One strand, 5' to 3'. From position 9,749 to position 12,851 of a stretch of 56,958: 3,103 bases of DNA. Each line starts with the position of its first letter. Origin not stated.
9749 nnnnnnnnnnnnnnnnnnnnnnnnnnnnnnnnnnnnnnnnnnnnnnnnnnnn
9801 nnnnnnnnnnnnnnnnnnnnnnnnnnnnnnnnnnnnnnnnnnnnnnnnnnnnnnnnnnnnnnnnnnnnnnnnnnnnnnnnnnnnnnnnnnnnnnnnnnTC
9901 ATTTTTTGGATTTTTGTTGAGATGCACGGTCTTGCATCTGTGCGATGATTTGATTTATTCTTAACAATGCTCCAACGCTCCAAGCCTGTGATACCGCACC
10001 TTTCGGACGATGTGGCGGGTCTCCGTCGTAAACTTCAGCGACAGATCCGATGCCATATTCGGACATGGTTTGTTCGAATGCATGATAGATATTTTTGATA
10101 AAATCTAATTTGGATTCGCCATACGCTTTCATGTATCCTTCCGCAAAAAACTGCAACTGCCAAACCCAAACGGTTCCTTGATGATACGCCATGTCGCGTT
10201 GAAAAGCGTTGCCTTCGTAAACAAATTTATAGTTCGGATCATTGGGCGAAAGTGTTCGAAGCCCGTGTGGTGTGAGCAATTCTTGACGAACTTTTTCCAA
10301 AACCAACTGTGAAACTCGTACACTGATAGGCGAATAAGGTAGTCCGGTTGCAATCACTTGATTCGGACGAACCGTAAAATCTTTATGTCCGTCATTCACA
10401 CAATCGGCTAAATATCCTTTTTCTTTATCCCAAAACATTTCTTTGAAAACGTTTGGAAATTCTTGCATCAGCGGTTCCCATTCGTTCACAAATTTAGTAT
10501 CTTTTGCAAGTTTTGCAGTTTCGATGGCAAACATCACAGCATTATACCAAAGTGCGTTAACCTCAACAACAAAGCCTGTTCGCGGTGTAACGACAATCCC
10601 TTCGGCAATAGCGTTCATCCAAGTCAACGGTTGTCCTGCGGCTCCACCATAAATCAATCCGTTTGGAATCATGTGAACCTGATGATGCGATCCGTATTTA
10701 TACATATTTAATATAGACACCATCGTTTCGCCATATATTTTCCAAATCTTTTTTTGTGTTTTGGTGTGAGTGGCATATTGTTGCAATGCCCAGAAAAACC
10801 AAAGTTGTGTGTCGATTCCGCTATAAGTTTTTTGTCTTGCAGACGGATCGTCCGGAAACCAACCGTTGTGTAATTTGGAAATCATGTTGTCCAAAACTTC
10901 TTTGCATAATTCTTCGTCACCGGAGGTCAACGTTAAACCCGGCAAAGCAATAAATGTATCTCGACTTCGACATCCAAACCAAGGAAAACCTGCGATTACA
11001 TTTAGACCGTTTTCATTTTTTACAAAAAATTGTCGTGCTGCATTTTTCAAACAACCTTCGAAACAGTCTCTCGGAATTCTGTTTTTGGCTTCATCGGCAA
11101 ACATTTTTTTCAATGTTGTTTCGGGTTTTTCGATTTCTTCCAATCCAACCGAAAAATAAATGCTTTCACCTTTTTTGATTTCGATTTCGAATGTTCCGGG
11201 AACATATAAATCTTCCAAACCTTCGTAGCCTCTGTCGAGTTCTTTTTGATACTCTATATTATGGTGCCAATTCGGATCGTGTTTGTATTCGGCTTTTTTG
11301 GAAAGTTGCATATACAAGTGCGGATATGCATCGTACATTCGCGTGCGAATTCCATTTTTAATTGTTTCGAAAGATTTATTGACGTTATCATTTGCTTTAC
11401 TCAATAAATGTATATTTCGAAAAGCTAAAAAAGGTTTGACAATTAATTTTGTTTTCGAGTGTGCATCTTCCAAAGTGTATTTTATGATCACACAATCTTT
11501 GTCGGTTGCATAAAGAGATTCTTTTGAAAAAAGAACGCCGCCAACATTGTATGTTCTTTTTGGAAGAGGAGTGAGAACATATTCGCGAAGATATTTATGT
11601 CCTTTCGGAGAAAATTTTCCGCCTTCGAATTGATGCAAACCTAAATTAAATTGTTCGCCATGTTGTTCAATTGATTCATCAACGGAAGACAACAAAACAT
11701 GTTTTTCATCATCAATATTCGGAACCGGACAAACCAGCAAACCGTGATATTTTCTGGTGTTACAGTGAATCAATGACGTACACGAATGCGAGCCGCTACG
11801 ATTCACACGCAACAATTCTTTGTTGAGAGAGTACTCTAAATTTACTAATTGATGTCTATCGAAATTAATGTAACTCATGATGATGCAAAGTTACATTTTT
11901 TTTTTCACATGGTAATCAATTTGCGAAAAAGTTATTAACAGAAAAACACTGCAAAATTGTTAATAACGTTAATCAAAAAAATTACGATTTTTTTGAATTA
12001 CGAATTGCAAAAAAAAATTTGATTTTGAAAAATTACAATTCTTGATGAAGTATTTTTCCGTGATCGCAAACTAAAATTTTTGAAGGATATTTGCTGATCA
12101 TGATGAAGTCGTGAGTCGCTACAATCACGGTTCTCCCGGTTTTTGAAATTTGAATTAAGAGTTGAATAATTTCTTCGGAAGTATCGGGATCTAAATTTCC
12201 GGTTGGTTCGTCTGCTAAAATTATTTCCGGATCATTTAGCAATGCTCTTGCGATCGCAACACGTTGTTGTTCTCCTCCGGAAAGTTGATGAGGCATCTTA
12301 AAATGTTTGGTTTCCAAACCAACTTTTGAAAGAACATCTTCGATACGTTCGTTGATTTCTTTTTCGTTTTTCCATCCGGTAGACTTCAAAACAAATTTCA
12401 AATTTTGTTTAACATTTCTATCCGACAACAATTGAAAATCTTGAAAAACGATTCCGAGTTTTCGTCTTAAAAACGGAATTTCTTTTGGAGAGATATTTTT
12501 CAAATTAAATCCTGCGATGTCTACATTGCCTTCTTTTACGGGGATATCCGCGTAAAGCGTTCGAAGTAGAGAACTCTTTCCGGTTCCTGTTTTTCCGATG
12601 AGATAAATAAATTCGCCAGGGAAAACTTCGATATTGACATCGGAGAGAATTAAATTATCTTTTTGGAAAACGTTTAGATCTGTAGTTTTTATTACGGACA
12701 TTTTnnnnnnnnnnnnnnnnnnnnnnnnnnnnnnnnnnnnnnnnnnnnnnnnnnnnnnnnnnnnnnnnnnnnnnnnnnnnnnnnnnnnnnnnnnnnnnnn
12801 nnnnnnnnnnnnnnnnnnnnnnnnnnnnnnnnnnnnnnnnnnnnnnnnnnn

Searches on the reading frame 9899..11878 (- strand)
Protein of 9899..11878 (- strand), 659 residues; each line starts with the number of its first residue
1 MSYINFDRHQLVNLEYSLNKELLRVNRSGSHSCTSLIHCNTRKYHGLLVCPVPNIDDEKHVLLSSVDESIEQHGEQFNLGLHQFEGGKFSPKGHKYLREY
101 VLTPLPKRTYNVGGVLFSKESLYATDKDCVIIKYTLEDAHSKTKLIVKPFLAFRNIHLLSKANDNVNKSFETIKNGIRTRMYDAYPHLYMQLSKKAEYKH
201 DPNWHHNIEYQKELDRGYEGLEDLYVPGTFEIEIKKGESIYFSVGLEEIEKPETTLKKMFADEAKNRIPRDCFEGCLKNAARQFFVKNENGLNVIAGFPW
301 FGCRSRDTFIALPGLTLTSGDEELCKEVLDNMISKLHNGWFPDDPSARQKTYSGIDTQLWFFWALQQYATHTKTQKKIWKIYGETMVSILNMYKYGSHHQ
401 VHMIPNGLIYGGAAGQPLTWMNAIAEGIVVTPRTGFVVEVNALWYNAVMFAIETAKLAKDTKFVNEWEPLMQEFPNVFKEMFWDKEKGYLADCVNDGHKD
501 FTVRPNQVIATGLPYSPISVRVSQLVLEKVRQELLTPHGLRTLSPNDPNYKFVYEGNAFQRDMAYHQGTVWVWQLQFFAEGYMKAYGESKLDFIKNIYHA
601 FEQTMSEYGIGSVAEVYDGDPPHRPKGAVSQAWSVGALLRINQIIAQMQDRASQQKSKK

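Call 102: search_protein_families(library=pfam, proteins=[window:9899-11878:-], max_evalue=0.00001)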
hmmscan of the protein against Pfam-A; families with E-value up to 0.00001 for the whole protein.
window:9899-11878:- (659 aa): 2 families
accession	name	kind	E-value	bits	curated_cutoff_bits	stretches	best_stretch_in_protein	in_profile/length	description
PF06202.20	GDE_C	-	1.2e-92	311.1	21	1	281-640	3-367/367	Amylo-alpha-1,6-glucosidase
PF12439.13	GDE_N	-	4.7e-71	239.2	27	1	20-241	1-219/219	Glycogen debranching enzyme N terminal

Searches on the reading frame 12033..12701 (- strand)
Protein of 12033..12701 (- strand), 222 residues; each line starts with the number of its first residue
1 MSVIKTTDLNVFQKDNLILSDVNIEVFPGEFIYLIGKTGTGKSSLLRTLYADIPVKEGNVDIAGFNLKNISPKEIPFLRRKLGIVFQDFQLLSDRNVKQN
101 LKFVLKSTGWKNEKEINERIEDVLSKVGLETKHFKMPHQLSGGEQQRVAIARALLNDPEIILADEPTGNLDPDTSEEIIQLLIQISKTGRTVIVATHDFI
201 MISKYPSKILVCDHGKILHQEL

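Call 102: search_protein_families(library=pfam, proteins=[window:12033-12701:-], max_evalue=0.00001)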
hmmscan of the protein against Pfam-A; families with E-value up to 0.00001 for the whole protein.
window:12033-12701:- (222 aa): 2 families
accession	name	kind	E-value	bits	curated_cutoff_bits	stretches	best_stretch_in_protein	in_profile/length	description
PF00005.33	ABC_tran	-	1.8e-33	116.5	25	1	19-167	1-136/137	ABC transporter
PF13304.12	AAA_21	-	1.5e-08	35.6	27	1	135-198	233-299/304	AAA domain, putative AbiEii toxin, Type IV TA system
